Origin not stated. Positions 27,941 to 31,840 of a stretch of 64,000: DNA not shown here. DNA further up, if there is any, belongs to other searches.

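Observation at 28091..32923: Membrane sensor adenylyl cyclase combining polytopic TM domains, PAS and a single class-III domain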

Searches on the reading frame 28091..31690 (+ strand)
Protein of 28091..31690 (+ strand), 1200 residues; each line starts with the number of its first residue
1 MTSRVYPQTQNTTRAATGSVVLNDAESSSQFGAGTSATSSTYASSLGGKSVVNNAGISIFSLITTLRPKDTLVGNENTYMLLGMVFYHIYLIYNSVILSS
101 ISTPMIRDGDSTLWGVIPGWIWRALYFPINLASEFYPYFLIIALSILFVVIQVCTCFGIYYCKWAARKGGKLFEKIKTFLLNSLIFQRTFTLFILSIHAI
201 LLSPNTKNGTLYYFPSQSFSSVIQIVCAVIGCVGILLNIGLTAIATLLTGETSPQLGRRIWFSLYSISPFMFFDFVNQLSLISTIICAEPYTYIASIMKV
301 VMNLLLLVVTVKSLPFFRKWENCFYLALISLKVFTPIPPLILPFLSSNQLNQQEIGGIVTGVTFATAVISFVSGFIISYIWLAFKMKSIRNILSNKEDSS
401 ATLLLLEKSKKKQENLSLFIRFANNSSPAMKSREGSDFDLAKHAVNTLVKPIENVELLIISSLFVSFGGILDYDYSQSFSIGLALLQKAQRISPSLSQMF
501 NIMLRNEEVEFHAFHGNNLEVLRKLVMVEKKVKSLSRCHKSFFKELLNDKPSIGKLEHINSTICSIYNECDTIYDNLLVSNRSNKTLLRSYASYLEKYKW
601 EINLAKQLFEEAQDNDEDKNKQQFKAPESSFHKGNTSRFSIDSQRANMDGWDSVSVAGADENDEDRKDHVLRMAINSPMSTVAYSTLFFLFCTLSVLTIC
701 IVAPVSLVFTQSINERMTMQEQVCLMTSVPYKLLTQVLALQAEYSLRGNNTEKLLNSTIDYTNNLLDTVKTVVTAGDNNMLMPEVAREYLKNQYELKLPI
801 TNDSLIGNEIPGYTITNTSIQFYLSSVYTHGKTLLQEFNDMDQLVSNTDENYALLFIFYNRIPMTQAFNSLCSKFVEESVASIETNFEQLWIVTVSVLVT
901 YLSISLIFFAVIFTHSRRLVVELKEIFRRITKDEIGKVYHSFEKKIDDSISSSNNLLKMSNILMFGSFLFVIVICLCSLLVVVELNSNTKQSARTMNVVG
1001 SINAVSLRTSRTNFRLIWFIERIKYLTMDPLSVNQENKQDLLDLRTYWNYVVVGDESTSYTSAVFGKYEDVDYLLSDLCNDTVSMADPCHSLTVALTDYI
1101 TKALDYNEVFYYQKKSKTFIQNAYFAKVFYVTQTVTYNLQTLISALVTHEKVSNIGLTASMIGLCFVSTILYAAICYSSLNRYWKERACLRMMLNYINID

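Call 27: search_protein_representatives(protein=window:28091-31690:+)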
Query: 1200 residues. Proteins with E-value up to 0.001 (for the whole library): 100; up to 1e-10: 65; up to 1e-30: 26. The best 100 are listed.
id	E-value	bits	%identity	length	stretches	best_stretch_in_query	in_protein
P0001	0.0e+00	2361.9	88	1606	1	1-1200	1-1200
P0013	1.8e-198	678.4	44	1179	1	454-1199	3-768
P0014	8.3e-145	500.7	32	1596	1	25-1198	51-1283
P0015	2.7e-141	489.1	30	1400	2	93-655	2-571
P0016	3.1e-124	432.6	29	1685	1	31-1198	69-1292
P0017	8.1e-89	315.3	31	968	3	93-629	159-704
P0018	8.9e-60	219.2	25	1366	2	16-619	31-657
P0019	9.1e-50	186.0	26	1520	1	211-1200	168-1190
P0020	1.4e-49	185.4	23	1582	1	24-1197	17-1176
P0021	4.0e-49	183.9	32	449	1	20-426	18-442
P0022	1.3e-42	162.4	26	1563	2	35-1001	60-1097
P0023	3.5e-42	160.9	26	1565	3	19-623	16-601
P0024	6.2e-42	160.1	26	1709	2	87-625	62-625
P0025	6.2e-42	160.1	24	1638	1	55-1199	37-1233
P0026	9.5e-41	156.1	26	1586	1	114-1199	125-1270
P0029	6.4e-40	153.4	22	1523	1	49-1200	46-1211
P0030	8.5e-39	149.7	23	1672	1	27-1101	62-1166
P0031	9.3e-39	149.6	26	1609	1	68-1200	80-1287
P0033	2.4e-37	144.9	27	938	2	642-1200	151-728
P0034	8.2e-37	143.1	24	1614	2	34-641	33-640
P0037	1.1e-31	126.1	23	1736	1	114-1200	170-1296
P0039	8.6e-28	113.2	25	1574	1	89-1200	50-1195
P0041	8.5e-27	110.0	26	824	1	36-652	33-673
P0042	1.2e-26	109.4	24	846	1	89-798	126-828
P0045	2.9e-26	108.2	24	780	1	474-1200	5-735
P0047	2.6e-24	101.7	25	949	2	409-759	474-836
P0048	1.7e-23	99.1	27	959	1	75-840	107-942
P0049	3.4e-22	94.7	25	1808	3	787-1199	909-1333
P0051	4.9e-21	90.9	26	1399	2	498-1200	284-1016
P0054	1.4e-18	82.7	24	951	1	279-876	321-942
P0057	2.0e-17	78.9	25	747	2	391-739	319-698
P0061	2.2e-15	72.2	25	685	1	76-623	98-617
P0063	8.0e-15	70.3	26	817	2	12-626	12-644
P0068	9.6e-14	66.7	25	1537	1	551-1197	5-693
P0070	1.8e-13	65.8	26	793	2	285-625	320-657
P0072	1.8e-12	62.5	22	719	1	135-624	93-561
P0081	1.2e-09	53.1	23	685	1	846-1200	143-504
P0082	1.7e-09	52.6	25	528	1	854-1200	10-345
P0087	4.3e-08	48.0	28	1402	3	819-1200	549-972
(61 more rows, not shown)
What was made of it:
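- Tried and rejected: The exhaustive HMMER search (call 27) supplied the family instead.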

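Call 44: list_cluster_members(proteins=[P0013, P0015, P0018, P0019, P0022, P0023, P0030, P0034, P0049, P0068])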
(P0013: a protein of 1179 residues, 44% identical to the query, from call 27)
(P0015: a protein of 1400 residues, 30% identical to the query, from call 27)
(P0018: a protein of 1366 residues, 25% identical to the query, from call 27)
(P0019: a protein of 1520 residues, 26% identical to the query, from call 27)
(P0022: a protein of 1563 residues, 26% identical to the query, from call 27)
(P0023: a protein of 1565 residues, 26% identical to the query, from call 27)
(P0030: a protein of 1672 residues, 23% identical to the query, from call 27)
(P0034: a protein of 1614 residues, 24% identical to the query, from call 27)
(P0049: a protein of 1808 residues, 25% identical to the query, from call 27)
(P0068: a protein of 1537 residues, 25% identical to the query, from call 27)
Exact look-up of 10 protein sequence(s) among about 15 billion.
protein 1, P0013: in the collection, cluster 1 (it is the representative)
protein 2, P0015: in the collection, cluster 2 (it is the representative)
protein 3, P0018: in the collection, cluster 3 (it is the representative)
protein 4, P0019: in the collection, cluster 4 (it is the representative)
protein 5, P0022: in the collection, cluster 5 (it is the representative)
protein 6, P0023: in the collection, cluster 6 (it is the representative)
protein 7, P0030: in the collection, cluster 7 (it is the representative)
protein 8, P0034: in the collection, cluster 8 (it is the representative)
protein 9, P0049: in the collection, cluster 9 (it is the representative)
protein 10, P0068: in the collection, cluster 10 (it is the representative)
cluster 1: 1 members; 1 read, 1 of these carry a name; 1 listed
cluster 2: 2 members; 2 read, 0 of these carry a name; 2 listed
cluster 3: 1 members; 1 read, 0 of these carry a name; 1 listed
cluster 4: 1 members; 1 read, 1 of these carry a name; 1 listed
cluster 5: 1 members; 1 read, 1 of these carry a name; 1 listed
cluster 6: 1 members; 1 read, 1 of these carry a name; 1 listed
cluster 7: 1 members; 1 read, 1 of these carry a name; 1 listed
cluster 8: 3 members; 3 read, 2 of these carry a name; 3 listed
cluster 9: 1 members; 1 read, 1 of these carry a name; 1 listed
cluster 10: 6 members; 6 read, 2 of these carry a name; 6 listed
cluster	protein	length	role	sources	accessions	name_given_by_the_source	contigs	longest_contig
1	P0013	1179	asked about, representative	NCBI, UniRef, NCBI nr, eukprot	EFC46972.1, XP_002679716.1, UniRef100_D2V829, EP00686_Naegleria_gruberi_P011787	hypothetical protein NAEGRDRAFT_78958 [Naegleria gruberi] | Uncharacterized protein FM179 n=1 Tax=Naegleria gruberi TaxID=5762 RepID=D2V829_NAEGR | uncharacterized protein NAEGRDRAFT_78958 [Naegleria gruberi]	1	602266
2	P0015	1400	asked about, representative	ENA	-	-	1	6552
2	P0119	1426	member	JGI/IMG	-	-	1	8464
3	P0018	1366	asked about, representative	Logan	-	-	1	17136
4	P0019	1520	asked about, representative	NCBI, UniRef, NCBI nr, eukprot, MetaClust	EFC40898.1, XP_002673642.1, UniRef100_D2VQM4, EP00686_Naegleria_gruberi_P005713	predicted protein [Naegleria gruberi] | Predicted protein n=1 Tax=Naegleria gruberi TaxID=5762 RepID=D2VQM4_NAEGR | uncharacterized protein NAEGRDRAFT_71278 [Naegleria gruberi]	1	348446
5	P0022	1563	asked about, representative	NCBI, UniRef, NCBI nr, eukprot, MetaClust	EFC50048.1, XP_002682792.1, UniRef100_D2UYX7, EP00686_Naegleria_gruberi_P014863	predicted protein [Naegleria gruberi] | Predicted protein n=1 Tax=Naegleria gruberi TaxID=5762 RepID=D2UYX7_NAEGR | uncharacterized protein NAEGRDRAFT_61738 [Naegleria gruberi]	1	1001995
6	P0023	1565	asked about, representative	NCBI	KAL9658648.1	hypothetical protein ABK040_006184 [Willaertia magna]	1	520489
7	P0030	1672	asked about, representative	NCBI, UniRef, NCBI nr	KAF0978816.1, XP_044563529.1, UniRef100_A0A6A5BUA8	hypothetical protein FDP41_001886 [Naegleria fowleri] | Guanylate cyclase domain-containing protein n=1 Tax=Naegleria fowleri TaxID=5763 ... | uncharacterized protein FDP41_001886 [Naegleria fowleri]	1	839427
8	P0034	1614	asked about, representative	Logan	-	-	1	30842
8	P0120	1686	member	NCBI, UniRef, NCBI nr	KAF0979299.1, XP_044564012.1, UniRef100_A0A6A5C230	hypothetical protein FDP41_001642 [Naegleria fowleri] | Guanylate cyclase domain-containing protein n=1 Tax=Naegleria fowleri TaxID=5763 ... | uncharacterized protein FDP41_001642 [Naegleria fowleri]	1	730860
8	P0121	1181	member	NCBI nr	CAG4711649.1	unnamed protein product [Naegleria fowleri]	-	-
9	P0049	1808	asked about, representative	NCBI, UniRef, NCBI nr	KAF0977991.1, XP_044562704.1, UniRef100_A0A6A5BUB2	hypothetical protein FDP41_003313 [Naegleria fowleri] | Guanylate cyclase domain-containing protein n=1 Tax=Naegleria fowleri TaxID=5763 ... | uncharacterized protein FDP41_003313 [Naegleria fowleri]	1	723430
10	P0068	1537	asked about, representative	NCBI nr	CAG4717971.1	unnamed protein product [Naegleria fowleri]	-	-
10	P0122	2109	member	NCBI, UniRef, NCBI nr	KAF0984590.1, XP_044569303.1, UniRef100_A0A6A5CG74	hypothetical protein FDP41_000489 [Naegleria fowleri] | Adenylate and Guanylate cyclase catalytic domain containing protein n=1 Tax=Naegleria ... | uncharacterized protein FDP41_000489 [Naegleria fowleri]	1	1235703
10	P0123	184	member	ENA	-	-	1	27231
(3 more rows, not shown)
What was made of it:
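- UniRef names some paralogues 'Guanylate cyclase domain-containing protein' (call 44).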

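Call 48: list_cluster_members(proteins=[P0041, P0042, P0048, P0047, P0054, P0057, P0061, P0063, P0070, P0072])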
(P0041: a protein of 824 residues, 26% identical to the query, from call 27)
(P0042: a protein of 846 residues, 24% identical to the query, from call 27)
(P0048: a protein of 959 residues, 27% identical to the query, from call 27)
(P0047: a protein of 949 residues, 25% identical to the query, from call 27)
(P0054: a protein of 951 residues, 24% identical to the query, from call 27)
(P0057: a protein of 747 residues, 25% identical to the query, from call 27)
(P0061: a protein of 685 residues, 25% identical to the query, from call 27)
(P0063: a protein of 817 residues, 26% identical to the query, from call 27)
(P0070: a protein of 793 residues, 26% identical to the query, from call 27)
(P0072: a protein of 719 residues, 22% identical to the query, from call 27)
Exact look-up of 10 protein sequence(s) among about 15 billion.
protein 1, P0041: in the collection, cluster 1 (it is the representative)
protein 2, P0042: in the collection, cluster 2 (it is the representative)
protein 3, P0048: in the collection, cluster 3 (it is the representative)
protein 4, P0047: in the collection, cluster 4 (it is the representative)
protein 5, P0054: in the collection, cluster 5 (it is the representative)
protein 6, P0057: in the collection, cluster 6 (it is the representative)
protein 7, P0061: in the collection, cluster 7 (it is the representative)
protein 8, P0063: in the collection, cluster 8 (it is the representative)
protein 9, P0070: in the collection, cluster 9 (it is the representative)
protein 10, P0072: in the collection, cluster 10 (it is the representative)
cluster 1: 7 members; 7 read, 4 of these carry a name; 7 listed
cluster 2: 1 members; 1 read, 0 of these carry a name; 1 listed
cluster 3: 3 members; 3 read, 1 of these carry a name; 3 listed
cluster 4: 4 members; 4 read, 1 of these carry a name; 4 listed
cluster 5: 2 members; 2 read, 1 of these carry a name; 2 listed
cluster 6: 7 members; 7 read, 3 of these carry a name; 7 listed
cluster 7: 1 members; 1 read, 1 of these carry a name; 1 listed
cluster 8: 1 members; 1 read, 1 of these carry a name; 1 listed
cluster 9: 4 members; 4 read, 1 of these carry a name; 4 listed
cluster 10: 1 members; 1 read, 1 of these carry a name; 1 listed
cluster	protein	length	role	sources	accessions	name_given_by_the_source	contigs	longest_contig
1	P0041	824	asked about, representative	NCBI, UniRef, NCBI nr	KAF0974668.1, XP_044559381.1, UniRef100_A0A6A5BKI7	hypothetical protein FDP41_006142 [Naegleria fowleri] | TmcB/TmcC TPR repeats domain-containing protein n=1 Tax=Naegleria fowleri TaxID=5763 ... | uncharacterized protein FDP41_006142 [Naegleria fowleri]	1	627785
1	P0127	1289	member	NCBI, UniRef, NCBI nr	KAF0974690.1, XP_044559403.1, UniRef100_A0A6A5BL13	hypothetical protein FDP41_006164 [Naegleria fowleri] | TmcB/TmcC TPR repeats domain-containing protein n=1 Tax=Naegleria fowleri TaxID=5763 ... | uncharacterized protein FDP41_006164 [Naegleria fowleri]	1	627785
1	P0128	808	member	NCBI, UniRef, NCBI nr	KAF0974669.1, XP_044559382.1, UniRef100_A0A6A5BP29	hypothetical protein FDP41_006143 [Naegleria fowleri] | Guanylate cyclase domain-containing protein n=2 Tax=Naegleria fowleri TaxID=5763 ... | uncharacterized protein FDP41_006143 [Naegleria fowleri]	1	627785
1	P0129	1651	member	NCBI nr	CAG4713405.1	unnamed protein product [Naegleria fowleri]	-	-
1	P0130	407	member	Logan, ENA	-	-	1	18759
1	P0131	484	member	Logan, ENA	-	-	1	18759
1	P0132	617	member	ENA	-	-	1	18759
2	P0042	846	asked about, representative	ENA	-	-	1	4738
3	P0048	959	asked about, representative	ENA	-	-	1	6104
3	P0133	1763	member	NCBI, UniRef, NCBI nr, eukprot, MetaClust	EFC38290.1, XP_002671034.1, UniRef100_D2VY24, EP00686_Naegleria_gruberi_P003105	predicted protein [Naegleria gruberi] | Predicted protein n=2 Tax=Naegleria gruberi TaxID=5762 RepID=D2VY24_NAEGR | uncharacterized protein NAEGRDRAFT_73946 [Naegleria gruberi]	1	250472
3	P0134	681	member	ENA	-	-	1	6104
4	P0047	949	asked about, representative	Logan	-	-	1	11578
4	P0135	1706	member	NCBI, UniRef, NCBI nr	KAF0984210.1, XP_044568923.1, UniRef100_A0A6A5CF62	hypothetical protein FDP41_007387 [Naegleria fowleri] | Adenylate and Guanylate cyclase catalytic domain containing protein n=1 Tax=Naegleria ... | uncharacterized protein FDP41_007387 [Naegleria fowleri]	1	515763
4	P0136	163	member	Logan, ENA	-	-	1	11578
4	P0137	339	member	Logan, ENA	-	-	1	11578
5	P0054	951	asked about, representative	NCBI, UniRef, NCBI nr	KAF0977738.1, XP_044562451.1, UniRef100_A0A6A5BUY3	hypothetical protein FDP41_003060 [Naegleria fowleri] | TmcB/TmcC TPR repeats domain-containing protein n=1 Tax=Naegleria fowleri TaxID=5763 ... | uncharacterized protein FDP41_003060 [Naegleria fowleri]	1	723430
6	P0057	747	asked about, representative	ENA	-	-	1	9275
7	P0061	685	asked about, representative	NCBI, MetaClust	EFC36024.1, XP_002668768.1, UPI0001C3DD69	predicted protein, partial [Naegleria gruberi] | status=active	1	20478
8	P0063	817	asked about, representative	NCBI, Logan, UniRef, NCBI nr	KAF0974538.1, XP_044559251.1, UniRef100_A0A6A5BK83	hypothetical protein FDP41_006570 [Naegleria fowleri] | TmcB/TmcC TPR repeats domain-containing protein n=1 Tax=Naegleria fowleri TaxID=5763 ... | uncharacterized protein FDP41_006570 [Naegleria fowleri]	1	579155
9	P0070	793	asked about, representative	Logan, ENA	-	-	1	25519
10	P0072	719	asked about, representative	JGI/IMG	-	hypothetical protein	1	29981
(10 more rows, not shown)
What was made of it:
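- Closest known: TmcB/TmcC family. Same: UniRef labels split models of Naegleria paralogues 'TmcB/TmcC TPR repeats domain-containing protein' (call 48).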

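Call 58: predict_structure(alignment_id=A2)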
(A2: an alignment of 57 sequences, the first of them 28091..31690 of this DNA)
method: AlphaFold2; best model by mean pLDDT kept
length: 1200 residues; sequences in the alignment: 57
mean_pLDDT: 85.5   pTM: 0.65
mean pLDDT of the five models: 85.5, 84.2, 83.6, 83.1, 82.2
residues with pLDDT >= 90: 740; 70-90: 307; 50-70: 68; < 50: 85
segments of 3 or more residues with pLDDT < 50: 1-41, 624-661, 1082-1085
pLDDT, mean of each block of 10 residues (from residue 1): 33 33 33 37 54 84 86 71 90 95 75 84 93 94 96 93 86 90 94 97 89 91 89 95 93 84 91 95 88 91 95 94 96 95 81 90 96 97 94 82 87 94 82 78 88 92 91 89 93 91 91 80 88 92 94 92 93 90 91 94 93 85 49 37 41 42 74 89 91 92 91 92 95 94 90 92 95 94 93 94 62 92 96 94 81 93 95 94 90 89 91 91 92 93 69 67 89 91 91 92 95 92 75 95 95 89 89 76 52 91 94 88 92 92 93 87 88 89 92 90
secondary structure, 60 per line:
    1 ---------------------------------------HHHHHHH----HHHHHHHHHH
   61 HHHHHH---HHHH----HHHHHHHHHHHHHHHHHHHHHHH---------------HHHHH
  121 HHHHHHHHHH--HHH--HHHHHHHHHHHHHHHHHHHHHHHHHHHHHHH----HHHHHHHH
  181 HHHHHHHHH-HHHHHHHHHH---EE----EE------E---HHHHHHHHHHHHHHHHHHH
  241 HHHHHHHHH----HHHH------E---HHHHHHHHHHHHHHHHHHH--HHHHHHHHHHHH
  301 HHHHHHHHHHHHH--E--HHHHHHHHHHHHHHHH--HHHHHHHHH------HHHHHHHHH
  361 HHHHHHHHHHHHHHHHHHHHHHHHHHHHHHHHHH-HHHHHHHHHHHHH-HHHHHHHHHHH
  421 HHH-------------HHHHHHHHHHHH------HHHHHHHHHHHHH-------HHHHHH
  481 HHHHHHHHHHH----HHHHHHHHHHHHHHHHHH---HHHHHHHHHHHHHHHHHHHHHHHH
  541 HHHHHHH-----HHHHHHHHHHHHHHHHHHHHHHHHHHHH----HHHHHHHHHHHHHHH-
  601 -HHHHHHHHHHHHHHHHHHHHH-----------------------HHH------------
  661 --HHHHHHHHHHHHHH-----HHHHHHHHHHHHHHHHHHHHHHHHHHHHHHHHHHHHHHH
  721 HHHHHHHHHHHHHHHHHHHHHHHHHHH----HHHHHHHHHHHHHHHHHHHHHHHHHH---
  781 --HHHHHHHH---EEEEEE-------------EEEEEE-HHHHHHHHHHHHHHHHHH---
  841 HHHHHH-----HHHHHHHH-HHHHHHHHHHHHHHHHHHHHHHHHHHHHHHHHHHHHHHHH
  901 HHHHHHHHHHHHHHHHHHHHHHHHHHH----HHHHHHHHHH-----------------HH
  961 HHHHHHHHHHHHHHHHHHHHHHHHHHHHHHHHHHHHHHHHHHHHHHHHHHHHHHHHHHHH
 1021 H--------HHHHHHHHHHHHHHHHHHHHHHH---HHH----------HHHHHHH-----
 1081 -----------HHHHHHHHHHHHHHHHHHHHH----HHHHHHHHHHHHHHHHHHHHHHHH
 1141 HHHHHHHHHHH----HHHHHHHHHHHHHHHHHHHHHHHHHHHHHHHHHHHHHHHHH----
elements in order (helices of 4 or more, strands of 3 or more residues): H40-46 H51-66 H70-73 H78-100 H116-130 H138-168 H173-189 H191-200 H222-249 H254-257 H268-286 H289-313 H319-334 H337-345 H352-394 H396-408 H410-423 H437-448 H455-467 H475-491 H496-513 H517-547 H553-580 H585-599 H602-622 H663-676 H682-747 H752-777 H783-790 E794-799 E813-818 H820-837 H841-846 H852-859 H861-927 H932-941 H959-1021 H1030-1052 H1069-1075 H1092-1112 H1117-1151 H1156-1196
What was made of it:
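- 28091..28327 (+): N-terminal cytosolic tail (aa 1-79), mostly disordered and Ser/Thr-rich. The AlphaFold2 model has pLDDT below 50 for residues 1-41 (call 58).
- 28328..29218 (+): Block of 8 TM helices (aa ~80-376), N-in and C-in. AlphaFold2 helices are 78-100, 138-168, 173-200, 222-249, 268-286, 289-313, 319-345 and 352-394 (call 58).
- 29219..29965 (+): Cytosolic helical-repeat (TPR-like) domain, aa 377-625, including the Pfam TPR_TmcB match at 520-621. The model shows 12 helices between 396 and 622 (call 58).
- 29966..30133 (+): Acidic/Ser-rich linker, disordered over 624-661, plus a short amphipathic helix (aa 626-681). pLDDT is below 50 for residues 624-661 (call 58).
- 31616..31810 (+): Cytosolic helical linker continuing TM12 towards PAS (aa 1176-1240). 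The model helix 1156-1196 continues out of the membrane (call 58).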
